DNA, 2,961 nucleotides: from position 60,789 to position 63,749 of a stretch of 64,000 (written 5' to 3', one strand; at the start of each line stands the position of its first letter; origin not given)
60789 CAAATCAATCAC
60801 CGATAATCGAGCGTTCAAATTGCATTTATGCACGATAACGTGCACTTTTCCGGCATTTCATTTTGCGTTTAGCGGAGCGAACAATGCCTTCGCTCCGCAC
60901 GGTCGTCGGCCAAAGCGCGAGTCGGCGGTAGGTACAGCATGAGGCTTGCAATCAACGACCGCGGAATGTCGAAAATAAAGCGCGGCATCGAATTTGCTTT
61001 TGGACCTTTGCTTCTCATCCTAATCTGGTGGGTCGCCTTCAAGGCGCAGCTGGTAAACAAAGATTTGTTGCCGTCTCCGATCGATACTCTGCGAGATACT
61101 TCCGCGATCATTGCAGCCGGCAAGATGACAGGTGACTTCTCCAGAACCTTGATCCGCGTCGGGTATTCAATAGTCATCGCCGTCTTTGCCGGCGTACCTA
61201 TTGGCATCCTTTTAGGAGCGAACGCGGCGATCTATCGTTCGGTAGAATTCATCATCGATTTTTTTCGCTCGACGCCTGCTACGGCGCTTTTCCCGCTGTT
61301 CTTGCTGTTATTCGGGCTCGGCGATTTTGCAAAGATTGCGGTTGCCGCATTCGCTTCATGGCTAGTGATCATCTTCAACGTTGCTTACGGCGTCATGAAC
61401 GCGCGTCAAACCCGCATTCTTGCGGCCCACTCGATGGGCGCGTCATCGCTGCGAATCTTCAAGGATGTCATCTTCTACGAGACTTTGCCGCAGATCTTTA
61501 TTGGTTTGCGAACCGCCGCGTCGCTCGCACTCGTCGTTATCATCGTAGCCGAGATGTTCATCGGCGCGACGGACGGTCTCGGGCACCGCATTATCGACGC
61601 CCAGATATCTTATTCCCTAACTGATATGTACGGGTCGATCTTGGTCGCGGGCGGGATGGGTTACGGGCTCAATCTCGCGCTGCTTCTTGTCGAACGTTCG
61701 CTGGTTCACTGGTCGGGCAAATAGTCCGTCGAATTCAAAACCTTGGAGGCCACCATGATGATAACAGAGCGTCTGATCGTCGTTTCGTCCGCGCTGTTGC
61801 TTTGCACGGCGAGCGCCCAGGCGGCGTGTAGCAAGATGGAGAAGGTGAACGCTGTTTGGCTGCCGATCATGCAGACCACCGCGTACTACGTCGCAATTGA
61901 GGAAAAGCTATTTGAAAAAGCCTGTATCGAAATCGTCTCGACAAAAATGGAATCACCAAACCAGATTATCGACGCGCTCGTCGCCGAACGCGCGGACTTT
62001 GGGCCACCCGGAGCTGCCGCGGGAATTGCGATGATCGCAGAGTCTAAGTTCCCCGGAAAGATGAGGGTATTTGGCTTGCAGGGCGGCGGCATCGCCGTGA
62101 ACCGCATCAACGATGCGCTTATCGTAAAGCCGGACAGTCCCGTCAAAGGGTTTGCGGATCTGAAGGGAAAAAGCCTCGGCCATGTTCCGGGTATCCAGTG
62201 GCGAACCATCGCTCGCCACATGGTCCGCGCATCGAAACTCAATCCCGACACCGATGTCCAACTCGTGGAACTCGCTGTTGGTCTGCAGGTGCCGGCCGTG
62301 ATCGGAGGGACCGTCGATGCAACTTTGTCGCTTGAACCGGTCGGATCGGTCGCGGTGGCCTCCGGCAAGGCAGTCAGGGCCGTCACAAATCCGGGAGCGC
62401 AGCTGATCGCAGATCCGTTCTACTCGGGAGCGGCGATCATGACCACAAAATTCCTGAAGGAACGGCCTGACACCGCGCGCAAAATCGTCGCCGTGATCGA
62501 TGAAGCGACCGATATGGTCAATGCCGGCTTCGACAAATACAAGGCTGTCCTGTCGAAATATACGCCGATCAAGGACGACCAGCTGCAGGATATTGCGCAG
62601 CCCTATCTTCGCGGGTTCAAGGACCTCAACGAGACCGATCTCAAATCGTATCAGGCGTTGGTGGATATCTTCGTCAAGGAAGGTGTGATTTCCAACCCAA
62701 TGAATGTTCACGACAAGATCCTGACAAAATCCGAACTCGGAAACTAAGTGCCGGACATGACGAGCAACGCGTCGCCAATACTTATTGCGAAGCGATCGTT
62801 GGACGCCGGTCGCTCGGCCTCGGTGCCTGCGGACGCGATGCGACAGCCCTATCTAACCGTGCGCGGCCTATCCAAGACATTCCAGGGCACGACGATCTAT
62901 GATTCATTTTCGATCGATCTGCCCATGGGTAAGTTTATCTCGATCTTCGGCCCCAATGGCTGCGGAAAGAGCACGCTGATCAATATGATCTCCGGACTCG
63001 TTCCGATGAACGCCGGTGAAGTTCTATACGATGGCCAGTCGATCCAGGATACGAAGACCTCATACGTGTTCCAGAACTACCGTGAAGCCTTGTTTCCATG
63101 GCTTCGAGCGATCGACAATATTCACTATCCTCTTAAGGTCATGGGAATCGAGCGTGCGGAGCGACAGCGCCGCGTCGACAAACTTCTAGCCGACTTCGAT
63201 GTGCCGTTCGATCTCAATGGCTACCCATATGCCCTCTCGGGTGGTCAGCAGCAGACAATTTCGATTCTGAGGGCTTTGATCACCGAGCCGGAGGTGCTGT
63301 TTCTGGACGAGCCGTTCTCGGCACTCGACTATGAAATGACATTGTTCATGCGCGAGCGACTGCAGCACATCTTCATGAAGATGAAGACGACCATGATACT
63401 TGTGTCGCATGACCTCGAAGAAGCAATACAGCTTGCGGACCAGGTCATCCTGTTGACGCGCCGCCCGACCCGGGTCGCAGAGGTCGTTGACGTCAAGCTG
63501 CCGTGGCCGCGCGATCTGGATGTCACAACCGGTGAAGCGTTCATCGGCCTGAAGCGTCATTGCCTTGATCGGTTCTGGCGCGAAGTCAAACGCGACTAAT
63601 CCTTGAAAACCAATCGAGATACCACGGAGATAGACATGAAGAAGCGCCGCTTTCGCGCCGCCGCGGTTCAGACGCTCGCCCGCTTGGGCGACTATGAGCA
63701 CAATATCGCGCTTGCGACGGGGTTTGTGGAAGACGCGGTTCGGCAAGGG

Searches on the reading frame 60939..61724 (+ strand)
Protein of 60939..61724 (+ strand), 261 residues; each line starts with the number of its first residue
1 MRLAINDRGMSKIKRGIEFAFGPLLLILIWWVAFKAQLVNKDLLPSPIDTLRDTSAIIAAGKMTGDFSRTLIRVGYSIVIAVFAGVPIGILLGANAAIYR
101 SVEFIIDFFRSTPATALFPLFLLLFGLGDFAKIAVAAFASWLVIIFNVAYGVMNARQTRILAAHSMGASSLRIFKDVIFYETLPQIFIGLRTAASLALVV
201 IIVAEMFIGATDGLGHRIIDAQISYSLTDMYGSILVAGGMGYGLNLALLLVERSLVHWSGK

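Call 7: search_protein_families(library=pfam, proteins=[window:60939-61724:+], max_evalue=0.01)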
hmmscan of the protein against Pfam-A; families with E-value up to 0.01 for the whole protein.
window:60939-61724:+ (261 aa): 1 family
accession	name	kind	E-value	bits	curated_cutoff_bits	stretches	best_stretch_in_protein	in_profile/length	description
PF00528.27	BPD_transp_1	-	1e-16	61.6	26.4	1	85-251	1-174/184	Binding-protein-dependent transport system inner membrane component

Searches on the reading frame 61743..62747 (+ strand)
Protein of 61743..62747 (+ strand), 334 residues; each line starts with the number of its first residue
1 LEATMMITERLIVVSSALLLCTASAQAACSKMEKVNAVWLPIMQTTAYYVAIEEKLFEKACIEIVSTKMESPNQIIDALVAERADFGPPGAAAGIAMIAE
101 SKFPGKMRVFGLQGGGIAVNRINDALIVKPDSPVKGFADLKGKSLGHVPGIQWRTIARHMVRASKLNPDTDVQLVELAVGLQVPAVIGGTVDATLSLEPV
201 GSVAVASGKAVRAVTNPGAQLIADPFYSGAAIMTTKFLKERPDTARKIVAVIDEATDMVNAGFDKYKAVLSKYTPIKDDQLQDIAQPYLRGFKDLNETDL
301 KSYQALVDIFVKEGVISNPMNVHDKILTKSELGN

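Call 7: search_protein_families(library=pfam, proteins=[window:61743-62747:+], max_evalue=0.01)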
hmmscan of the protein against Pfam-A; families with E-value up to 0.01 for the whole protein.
window:61743-62747:+ (334 aa): 2 families
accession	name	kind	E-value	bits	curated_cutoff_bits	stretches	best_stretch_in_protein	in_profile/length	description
PF09084.16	NMT1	-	6.7e-15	56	20.5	1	44-259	3-209/216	NMT1/THI5 like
PF13379.11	NMT1_2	-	5.1e-11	43.3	24.7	1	33-260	6-239/252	NMT1-like family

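Call 79: find_encoding_contigs(protein=window:61743-62747:+, flank=1000, max_places=3)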
Protein window:61743-62747:+ (334 aa): no gene with exactly this product is on record in the collection.

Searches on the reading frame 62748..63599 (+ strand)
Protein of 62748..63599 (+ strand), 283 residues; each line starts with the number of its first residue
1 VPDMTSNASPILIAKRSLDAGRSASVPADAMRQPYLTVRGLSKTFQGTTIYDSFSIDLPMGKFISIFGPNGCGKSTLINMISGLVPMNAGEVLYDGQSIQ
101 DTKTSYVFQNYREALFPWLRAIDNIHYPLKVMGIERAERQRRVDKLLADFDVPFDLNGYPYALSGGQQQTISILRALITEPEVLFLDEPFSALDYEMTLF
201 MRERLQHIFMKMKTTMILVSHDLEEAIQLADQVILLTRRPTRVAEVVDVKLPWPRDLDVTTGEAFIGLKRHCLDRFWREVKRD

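Call 7: search_protein_families(library=pfam, proteins=[window:62748-63599:+], max_evalue=0.01)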
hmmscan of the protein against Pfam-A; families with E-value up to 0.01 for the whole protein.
window:62748-63599:+ (283 aa): 7 families
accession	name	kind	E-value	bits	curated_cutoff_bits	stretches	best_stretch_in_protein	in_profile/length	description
PF00005.33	ABC_tran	-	3.4e-29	102.6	25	1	53-190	3-136/137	ABC transporter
PF13304.12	AAA_21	-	2.5e-07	31.5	27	1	146-223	221-300/304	AAA domain, putative AbiEii toxin, Type IV TA system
PF02463.25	SMC_N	-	8.8e-05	22.5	40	0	56-81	18-44/220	RecF/RecN/SMC N terminal domain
PF13476.12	AAA_23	-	0.00013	23.1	27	1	50-81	9-39/201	AAA domain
PF13166.12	AAA_13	-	0.00053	19.3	36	0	50-149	4-104/713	AAA domain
PF13555.12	AAA_29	-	0.0036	17.5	27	1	55-82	16-43/61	P-loop containing region of AAA domain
PF03193.22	RsgA_GTPase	-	0.004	17.4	30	1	61-102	106-147/174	RsgA GTPase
